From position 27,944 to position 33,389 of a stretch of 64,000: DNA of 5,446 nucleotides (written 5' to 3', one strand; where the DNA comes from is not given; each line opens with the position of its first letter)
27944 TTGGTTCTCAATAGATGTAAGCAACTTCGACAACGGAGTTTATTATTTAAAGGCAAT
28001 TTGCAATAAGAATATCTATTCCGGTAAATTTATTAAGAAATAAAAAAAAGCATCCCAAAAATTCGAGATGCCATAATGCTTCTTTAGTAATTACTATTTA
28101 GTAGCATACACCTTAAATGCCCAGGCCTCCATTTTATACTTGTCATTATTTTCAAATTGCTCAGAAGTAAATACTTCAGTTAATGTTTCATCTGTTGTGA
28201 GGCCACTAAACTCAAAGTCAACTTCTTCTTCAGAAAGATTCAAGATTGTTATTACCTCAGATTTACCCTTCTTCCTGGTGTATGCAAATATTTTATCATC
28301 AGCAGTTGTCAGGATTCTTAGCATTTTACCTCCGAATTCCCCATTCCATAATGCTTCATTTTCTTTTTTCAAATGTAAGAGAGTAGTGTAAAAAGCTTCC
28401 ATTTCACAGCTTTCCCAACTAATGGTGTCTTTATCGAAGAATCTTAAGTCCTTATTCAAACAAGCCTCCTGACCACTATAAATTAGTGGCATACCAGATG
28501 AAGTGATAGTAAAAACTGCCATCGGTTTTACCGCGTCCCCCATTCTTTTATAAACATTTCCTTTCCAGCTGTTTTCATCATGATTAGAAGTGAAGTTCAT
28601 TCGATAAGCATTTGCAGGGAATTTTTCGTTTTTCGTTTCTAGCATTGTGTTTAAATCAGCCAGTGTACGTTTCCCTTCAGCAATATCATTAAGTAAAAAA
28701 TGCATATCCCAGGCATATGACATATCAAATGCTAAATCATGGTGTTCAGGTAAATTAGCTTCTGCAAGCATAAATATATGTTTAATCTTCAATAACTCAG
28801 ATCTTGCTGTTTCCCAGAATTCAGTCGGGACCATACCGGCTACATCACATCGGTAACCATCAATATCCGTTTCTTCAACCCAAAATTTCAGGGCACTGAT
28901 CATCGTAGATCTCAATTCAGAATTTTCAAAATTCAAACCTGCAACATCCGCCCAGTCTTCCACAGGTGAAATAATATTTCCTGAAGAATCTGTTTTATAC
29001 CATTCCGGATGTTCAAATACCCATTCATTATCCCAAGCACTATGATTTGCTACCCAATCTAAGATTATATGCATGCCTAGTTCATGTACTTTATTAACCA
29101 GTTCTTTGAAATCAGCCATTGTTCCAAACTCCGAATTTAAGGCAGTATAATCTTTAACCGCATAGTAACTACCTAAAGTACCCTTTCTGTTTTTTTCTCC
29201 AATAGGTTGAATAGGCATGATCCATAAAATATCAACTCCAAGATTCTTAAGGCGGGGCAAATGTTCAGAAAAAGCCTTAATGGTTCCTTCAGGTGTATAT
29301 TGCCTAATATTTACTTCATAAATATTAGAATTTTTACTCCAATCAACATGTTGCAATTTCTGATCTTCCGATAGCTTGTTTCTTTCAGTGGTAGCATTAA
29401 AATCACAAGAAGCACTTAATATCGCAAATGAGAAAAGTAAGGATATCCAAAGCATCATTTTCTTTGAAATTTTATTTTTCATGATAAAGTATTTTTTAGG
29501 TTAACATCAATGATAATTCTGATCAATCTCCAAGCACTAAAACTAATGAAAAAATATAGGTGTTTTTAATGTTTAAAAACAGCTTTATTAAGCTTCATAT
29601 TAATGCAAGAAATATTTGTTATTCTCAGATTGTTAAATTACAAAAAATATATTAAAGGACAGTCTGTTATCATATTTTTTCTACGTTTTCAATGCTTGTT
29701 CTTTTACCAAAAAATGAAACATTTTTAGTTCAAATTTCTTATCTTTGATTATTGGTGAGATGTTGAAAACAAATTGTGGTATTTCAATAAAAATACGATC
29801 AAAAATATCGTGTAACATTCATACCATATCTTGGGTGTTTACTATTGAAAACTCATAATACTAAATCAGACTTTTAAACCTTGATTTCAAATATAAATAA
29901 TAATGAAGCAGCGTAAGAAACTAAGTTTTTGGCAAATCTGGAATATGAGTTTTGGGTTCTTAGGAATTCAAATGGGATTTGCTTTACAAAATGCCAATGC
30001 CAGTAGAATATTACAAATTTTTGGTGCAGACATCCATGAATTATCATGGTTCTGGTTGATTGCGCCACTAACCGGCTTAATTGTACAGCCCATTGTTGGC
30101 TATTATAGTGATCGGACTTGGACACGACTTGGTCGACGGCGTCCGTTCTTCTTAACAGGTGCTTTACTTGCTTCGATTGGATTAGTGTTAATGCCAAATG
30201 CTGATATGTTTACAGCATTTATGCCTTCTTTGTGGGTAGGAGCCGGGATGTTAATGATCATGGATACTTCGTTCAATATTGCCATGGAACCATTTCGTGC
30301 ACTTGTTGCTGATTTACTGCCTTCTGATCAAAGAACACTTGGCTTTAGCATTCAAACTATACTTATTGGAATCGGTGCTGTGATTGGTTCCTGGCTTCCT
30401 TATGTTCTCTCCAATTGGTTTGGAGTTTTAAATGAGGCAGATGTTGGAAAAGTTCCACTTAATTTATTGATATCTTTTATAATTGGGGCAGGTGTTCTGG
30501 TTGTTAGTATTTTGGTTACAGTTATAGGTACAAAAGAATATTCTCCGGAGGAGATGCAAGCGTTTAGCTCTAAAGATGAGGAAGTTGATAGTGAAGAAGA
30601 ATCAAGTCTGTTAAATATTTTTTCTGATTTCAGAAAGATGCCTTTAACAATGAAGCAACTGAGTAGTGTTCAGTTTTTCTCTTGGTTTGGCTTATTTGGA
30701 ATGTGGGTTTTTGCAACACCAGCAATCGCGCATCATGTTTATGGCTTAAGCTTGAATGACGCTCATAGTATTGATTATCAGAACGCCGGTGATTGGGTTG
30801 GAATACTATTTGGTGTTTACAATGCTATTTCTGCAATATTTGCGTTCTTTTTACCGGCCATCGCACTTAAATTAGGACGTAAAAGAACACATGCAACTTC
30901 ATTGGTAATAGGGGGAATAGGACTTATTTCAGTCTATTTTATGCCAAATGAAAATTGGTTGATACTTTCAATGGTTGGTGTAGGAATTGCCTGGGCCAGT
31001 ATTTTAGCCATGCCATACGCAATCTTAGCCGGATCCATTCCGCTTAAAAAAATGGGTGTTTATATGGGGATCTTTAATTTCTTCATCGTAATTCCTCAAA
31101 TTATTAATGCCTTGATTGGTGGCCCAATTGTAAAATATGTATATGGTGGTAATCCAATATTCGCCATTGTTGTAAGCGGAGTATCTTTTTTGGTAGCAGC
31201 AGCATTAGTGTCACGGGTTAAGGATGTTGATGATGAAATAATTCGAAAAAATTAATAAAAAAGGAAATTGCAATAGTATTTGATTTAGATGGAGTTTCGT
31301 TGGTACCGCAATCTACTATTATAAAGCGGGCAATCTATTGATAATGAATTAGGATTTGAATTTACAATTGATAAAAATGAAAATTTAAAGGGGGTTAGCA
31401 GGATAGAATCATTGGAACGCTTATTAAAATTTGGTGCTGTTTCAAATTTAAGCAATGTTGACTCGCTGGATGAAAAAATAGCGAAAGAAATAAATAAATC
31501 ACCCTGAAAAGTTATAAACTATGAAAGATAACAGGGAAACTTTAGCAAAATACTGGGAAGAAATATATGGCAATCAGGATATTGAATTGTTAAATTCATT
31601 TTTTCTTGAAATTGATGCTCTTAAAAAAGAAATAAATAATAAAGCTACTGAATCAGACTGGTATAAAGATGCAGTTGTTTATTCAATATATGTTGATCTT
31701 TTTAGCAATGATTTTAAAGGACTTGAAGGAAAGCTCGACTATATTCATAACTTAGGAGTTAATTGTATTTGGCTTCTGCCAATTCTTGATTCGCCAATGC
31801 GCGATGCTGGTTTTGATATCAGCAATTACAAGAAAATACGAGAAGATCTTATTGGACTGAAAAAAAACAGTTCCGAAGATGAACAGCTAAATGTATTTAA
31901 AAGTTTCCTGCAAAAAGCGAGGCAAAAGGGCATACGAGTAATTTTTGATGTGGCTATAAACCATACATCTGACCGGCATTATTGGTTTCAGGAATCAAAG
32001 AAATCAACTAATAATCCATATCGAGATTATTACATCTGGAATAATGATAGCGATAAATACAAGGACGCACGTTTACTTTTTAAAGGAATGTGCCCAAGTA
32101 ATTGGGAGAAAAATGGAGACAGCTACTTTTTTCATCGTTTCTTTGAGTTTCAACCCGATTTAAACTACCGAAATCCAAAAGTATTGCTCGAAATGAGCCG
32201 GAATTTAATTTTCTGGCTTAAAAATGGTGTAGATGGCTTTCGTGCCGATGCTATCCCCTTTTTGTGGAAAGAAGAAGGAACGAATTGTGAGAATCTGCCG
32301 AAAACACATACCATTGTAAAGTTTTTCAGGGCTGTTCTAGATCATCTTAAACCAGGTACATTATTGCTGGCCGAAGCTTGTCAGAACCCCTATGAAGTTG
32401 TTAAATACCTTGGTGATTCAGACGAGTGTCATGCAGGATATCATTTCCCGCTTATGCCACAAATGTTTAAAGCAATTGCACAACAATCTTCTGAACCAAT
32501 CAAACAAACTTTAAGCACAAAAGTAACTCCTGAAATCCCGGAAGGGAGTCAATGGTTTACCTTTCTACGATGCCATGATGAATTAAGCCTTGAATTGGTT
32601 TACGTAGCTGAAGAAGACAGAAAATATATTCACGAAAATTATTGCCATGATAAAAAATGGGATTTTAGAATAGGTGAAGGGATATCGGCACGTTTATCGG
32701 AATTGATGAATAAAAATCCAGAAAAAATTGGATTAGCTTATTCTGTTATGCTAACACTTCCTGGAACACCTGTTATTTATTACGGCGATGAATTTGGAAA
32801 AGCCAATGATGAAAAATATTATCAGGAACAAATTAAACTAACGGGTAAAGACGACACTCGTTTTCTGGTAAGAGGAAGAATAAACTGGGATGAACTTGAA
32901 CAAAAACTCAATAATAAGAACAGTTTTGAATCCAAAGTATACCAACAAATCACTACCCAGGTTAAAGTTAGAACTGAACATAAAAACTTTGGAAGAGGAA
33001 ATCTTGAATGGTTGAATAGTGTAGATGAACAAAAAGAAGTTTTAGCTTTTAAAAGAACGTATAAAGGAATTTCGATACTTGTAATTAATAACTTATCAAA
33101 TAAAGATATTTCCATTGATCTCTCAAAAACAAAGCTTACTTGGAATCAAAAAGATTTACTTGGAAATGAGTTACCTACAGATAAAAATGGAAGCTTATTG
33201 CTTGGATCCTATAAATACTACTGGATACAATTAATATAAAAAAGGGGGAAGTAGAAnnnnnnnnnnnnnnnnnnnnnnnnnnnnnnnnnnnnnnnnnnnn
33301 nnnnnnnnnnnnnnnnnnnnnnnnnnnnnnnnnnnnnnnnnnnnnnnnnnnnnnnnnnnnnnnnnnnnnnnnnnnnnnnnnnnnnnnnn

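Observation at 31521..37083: Cytoplasmic three-gene cassette: TreS-like GH13 + beta-PGM::GH65 fusion + Udk/PRK-fold P-loop kinase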

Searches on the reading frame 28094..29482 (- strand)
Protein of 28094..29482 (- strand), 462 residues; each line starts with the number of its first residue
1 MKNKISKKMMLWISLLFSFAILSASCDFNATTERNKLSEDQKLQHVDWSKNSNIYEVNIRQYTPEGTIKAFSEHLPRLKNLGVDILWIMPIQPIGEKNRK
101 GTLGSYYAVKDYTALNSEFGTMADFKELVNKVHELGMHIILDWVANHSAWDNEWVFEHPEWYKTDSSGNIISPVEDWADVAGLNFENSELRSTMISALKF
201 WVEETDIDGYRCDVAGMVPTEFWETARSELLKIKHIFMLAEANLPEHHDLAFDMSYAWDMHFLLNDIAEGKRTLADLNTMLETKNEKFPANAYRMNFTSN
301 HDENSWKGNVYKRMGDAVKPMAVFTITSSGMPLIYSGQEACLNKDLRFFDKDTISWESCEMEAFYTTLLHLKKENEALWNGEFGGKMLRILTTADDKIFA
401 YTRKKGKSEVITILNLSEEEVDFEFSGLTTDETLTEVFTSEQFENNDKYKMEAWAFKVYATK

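Call 3: search_protein_families(library=pfam, proteins=[window:28094-29482:-])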
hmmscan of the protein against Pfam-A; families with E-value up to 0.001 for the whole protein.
window:28094-29482:- (462 aa): 3 families
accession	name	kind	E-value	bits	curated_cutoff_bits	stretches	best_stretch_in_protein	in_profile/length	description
PF00128.31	Alpha-amylase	-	3.9e-37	129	22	2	54-159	15-103/446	Alpha amylase, catalytic domain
PF16657.11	Malt_amylase_C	-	8e-09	35.9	27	1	388-448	3-62/75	Maltogenic Amylase, C-terminal domain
PF14701.12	hDGE_amylase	-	5.1e-07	29.6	27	1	66-161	19-116/439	Glycogen debranching enzyme, glucanotransferase domain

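Call 4: search_protein_families(library=ncbifam, proteins=[window:28094-29482:-])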
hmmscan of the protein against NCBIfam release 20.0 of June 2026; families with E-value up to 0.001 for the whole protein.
window:28094-29482:- (462 aa): 40 families (the best 25 are shown)
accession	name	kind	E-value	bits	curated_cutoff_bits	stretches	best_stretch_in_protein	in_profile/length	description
NF041321.1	Alpha-amyl_MalA_Halo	equivalog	3.1e-53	181.2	875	1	29-452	237-657/666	alpha-amylase MalA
TIGR02403.1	trehalose_treC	equivalog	7.8e-30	104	799.05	2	64-155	22-107/544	alpha,alpha-phosphotrehalase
NF041090.1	Cyc-maltodext_AglB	equivalog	3.2e-27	95.5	540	1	33-444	28-436/470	cyclomaltodextrinase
TIGR02456.1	treS_nterm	equivalog_domain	3.6e-26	91.8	678.35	1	48-157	2-110/539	maltose alpha-D-glucosyltransferase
NF051899.1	BetGalacBglAAgro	equivalog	8e-25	87.2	900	2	47-157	1-110/537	beta-galactosidase BglA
NF008051.0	PRK10785.1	equivalog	9e-24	83.6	568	2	40-245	152-365/607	maltodextrin glucosidase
TIGR02402.1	trehalose_TreZ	equivalog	1.6e-23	82.8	538.8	1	42-215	86-247/545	malto-oligosyltrehalose trehalohydrolase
NF008967.0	PRK12313.1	equivalog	6.5e-23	80.9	577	2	48-218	144-315/633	1,4-alpha-glucan branching protein GlgB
NF003811.1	PRK05402.1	equivalog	1.2e-21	76.9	741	1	41-221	131-310/619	1,4-alpha-glucan branching protein GlgB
NF008183.0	PRK10933.1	subfamily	4.3e-20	71.9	535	1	47-156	6-114/551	alpha,alpha-phosphotrehalase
TIGR01515.1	branching_enzym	equivalog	9.5e-18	64.1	463.95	1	37-219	120-297/607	1,4-alpha-glucan branching enzyme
NF011083.0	PRK14510.1-2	equivalog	2.1e-17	61.9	1322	2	61-153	215-300/1186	bifunctional glycogen debranching protein GlgX/4-alpha-glucanotransferase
TIGR02104.1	pulA_typeI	equivalog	5.2e-15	54.5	504.5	1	75-239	170-345/605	type I pullulanase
TIGR02401.1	trehalose_TreY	equivalog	1.6e-13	49.8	498.65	1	66-155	13-100/838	malto-oligosyltrehalose synthase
NF007060.0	PRK09505.2-5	equivalog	1e-12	46.9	790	1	66-149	232-323/690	alpha-amylase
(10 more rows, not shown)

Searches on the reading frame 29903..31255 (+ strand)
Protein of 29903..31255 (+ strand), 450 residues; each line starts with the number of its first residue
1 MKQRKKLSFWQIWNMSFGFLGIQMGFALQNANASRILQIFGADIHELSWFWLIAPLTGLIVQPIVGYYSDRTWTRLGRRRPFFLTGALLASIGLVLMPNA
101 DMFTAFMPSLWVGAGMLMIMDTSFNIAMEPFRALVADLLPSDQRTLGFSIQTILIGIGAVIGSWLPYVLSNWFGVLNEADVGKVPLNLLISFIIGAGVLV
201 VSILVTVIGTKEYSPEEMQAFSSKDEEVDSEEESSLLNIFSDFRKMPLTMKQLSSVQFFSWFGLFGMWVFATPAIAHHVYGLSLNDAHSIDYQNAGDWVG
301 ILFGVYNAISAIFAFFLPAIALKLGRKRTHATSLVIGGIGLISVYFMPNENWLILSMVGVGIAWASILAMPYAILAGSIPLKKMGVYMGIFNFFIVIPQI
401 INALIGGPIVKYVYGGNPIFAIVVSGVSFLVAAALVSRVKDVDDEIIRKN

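Call 3: search_protein_families(library=pfam, proteins=[window:29903-31255:+])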
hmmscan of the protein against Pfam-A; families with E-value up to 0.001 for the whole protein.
window:29903-31255:+ (450 aa): 2 families
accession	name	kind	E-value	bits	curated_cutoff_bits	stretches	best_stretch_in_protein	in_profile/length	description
PF07690.21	MFS_1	-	5.4e-29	101.6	33.4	2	16-283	2-235/347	Major Facilitator Superfamily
PF13347.12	MFS_2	-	1.5e-17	63.7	27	1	38-360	26-323/427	MFS/sugar transport protein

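Call 4: search_protein_families(library=ncbifam, proteins=[window:29903-31255:+])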
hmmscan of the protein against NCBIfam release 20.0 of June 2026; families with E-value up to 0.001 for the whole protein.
window:29903-31255:+ (450 aa): 3 families
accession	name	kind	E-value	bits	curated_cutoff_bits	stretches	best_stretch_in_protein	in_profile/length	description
TIGR01301.1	GPH_sucrose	subfamily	6.6e-33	114.3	511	2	20-302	14-312/476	sucrose/proton symporter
TIGR00792.1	gph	subfamily_domain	6.2e-13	48.2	231.35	1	50-361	40-321/437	glycoside-pentoside-hexuronide (GPH):cation symporter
NF007237.0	PRK09669.1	subfamily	0.00054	18.7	610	0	39-177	39-177/461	putative symporter YagG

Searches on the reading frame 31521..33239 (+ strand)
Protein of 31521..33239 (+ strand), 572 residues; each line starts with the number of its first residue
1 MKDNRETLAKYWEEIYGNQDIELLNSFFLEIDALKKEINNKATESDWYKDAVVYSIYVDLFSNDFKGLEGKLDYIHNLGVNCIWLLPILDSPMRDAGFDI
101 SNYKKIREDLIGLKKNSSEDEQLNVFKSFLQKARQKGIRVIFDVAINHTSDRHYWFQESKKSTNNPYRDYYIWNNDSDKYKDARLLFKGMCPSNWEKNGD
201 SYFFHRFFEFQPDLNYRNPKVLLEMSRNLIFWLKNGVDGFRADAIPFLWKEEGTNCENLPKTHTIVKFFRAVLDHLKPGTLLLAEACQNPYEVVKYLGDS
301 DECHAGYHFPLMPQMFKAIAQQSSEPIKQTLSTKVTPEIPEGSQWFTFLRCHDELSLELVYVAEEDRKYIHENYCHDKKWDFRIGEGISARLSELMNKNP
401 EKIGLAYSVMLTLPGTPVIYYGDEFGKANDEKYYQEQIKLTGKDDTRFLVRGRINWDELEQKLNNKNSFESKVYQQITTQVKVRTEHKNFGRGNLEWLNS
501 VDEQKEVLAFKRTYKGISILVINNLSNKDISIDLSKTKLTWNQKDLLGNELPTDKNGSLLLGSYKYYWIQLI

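Call 3: search_protein_families(library=pfam, proteins=[window:31521-33239:+])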
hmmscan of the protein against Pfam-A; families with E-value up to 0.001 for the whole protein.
window:31521-33239:+ (572 aa): 4 families
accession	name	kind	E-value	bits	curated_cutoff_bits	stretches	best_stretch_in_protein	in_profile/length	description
PF00128.31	Alpha-amylase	-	4.6e-62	211.1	22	1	63-460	16-394/446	Alpha amylase, catalytic domain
PF16657.11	Malt_amylase_C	-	4e-09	36.9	27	1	493-568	1-75/75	Maltogenic Amylase, C-terminal domain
PF23915.1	SusG_C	-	1.6e-06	28.7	27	1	507-564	1-58/62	Alpha-amylase SusG C-terminal domain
PF14701.12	hDGE_amylase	-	6.1e-05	22.8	27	1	68-165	24-119/439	Glycogen debranching enzyme, glucanotransferase domain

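Call 4: search_protein_families(library=ncbifam, proteins=[window:31521-33239:+])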
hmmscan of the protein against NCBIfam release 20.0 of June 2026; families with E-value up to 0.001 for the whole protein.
window:31521-33239:+ (572 aa): 23 families
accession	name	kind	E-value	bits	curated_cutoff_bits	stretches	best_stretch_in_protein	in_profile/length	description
TIGR02456.1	treS_nterm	equivalog_domain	7.6e-140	467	678.35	2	47-430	2-380/539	maltose alpha-D-glucosyltransferase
NF051899.1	BetGalacBglAAgro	equivalog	8.8e-54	182.8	900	2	46-252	1-206/537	beta-galactosidase BglA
TIGR02403.1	trehalose_treC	equivalog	2.1e-50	171.9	799.05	2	48-252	2-202/544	alpha,alpha-phosphotrehalase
NF008183.0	PRK10933.1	subfamily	2.4e-43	148.7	535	1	44-252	4-209/551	alpha,alpha-phosphotrehalase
NF008051.0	PRK10785.1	equivalog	5.8e-31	107.3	568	2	39-263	152-354/607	maltodextrin glucosidase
NF041321.1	Alpha-amyl_MalA_Halo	equivalog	1.1e-30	106.7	875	1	39-178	248-384/666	alpha-amylase MalA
NF041090.1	Cyc-maltodext_AglB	equivalog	3.3e-22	78.9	540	2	60-244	59-207/470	cyclomaltodextrinase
NF007059.0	PRK09505.2-4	equivalog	2.5e-13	49.2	865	1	61-150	224-317/683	alpha-amylase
TIGR02402.1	trehalose_TreZ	equivalog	1.6e-12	46.5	538.8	1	34-148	78-185/545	malto-oligosyltrehalose trehalohydrolase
NF007057.0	PRK09505.2-2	equivalog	2.4e-10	39.2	931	1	60-150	233-327/694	alpha-amylase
NF007058.0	PRK09505.2-3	equivalog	2.6e-10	39.1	897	1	62-149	246-337/742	alpha-amylase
NF007060.0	PRK09505.2-5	equivalog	3.8e-10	38.4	790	1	62-149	231-322/690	alpha-amylase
NF011083.0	PRK14510.1-2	equivalog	9.3e-10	36.6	1322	1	59-449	216-570/1186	bifunctional glycogen debranching protein GlgX/4-alpha-glucanotransferase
TIGR02401.1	trehalose_TreY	equivalog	1.1e-09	37.1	498.65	1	65-178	15-123/838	malto-oligosyltrehalose synthase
NF007053.0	PRK09505.1-3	equivalog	1.4e-09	36.7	1269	1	61-149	226-318/687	alpha-amylase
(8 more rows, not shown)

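Call 10: search_solved_structures(query=window:31521-33239:+, max_evalue=1e-20)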
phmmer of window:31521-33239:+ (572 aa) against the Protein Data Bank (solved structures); distinct sequences matched with E-value up to 1e-20: 103 (the best 60 are shown).
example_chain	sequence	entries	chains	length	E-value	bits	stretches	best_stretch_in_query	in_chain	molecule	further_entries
5x7u_A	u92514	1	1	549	1.8e-120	406.7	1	45-429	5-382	Trehalose synthase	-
5h2t_A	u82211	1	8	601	1.5e-111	377.3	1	41-429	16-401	Trehalose synthase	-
8ywd_A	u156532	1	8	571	1.4e-107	364.1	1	45-430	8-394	maltose alpha-D-glucosyltransferase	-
3zo9_A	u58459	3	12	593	4.3e-107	362.5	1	42-428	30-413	TREHALOSE SYNTHASE/AMYLASE TRES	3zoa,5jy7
9xde_A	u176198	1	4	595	6.1e-107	362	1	42-429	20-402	maltose alpha-D-glucosyltransferase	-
4lxf_A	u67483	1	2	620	8.2e-107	361.6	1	44-428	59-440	Trehalose synthase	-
8uzh_A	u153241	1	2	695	1e-106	361.3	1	44-428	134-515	SUMO fused Trehalose Synthase (TreS),Trehalose synthase/amylase TreS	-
4wf7_A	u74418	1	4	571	2.5e-106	360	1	45-430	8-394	Trehalose synthase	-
8z2r_A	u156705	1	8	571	3.4e-106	359.5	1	45-430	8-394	maltose alpha-D-glucosyltransferase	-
5ykb_A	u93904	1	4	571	4.8e-106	359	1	45-430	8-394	Trehalose synthase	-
5gtw_A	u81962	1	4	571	6.5e-106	358.6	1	45-430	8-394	Trehalose synthase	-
8z2q_A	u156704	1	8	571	6.5e-106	358.6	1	45-430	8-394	maltose alpha-D-glucosyltransferase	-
9ezl_A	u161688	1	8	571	6.6e-106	358.6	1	45-430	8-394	maltose alpha-D-glucosyltransferase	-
4tvu_A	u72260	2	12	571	6.6e-106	358.6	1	45-430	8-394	Trehalose synthase | maltose alpha-D-glucosyltransferase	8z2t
8uqv_A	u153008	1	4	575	7.5e-106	358.4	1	44-428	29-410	Trehalose synthase/amylase TreS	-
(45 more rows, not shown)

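Call 81: search_solved_structures(query=window:31521-33239:+, max_evalue=1e-100, show_alignments=1)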
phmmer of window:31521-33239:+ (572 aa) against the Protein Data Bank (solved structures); distinct sequences matched with E-value up to 1e-100: 18.
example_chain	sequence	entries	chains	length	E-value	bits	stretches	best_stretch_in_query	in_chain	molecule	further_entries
5x7u_A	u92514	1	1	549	1.8e-120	406.7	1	45-429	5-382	Trehalose synthase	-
5h2t_A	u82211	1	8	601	1.5e-111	377.3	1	41-429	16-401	Trehalose synthase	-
8ywd_A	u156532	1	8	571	1.4e-107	364.1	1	45-430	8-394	maltose alpha-D-glucosyltransferase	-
3zo9_A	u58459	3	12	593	4.3e-107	362.5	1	42-428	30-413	TREHALOSE SYNTHASE/AMYLASE TRES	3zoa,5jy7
9xde_A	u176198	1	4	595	6.1e-107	362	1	42-429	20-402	maltose alpha-D-glucosyltransferase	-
4lxf_A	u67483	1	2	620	8.2e-107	361.6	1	44-428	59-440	Trehalose synthase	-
8uzh_A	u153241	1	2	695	1e-106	361.3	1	44-428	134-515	SUMO fused Trehalose Synthase (TreS),Trehalose synthase/amylase TreS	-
4wf7_A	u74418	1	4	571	2.5e-106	360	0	45-430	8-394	Trehalose synthase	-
8z2r_A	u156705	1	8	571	3.4e-106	359.5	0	45-430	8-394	maltose alpha-D-glucosyltransferase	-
5ykb_A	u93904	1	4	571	4.8e-106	359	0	45-430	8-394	Trehalose synthase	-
5gtw_A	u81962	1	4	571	6.5e-106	358.6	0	45-430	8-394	Trehalose synthase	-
8z2q_A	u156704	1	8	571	6.5e-106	358.6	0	45-430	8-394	maltose alpha-D-glucosyltransferase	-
9ezl_A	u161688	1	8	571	6.6e-106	358.6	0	45-430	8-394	maltose alpha-D-glucosyltransferase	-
4tvu_A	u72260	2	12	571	6.6e-106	358.6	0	45-430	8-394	Trehalose synthase | maltose alpha-D-glucosyltransferase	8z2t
8uqv_A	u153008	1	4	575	7.5e-106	358.4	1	44-428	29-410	Trehalose synthase/amylase TreS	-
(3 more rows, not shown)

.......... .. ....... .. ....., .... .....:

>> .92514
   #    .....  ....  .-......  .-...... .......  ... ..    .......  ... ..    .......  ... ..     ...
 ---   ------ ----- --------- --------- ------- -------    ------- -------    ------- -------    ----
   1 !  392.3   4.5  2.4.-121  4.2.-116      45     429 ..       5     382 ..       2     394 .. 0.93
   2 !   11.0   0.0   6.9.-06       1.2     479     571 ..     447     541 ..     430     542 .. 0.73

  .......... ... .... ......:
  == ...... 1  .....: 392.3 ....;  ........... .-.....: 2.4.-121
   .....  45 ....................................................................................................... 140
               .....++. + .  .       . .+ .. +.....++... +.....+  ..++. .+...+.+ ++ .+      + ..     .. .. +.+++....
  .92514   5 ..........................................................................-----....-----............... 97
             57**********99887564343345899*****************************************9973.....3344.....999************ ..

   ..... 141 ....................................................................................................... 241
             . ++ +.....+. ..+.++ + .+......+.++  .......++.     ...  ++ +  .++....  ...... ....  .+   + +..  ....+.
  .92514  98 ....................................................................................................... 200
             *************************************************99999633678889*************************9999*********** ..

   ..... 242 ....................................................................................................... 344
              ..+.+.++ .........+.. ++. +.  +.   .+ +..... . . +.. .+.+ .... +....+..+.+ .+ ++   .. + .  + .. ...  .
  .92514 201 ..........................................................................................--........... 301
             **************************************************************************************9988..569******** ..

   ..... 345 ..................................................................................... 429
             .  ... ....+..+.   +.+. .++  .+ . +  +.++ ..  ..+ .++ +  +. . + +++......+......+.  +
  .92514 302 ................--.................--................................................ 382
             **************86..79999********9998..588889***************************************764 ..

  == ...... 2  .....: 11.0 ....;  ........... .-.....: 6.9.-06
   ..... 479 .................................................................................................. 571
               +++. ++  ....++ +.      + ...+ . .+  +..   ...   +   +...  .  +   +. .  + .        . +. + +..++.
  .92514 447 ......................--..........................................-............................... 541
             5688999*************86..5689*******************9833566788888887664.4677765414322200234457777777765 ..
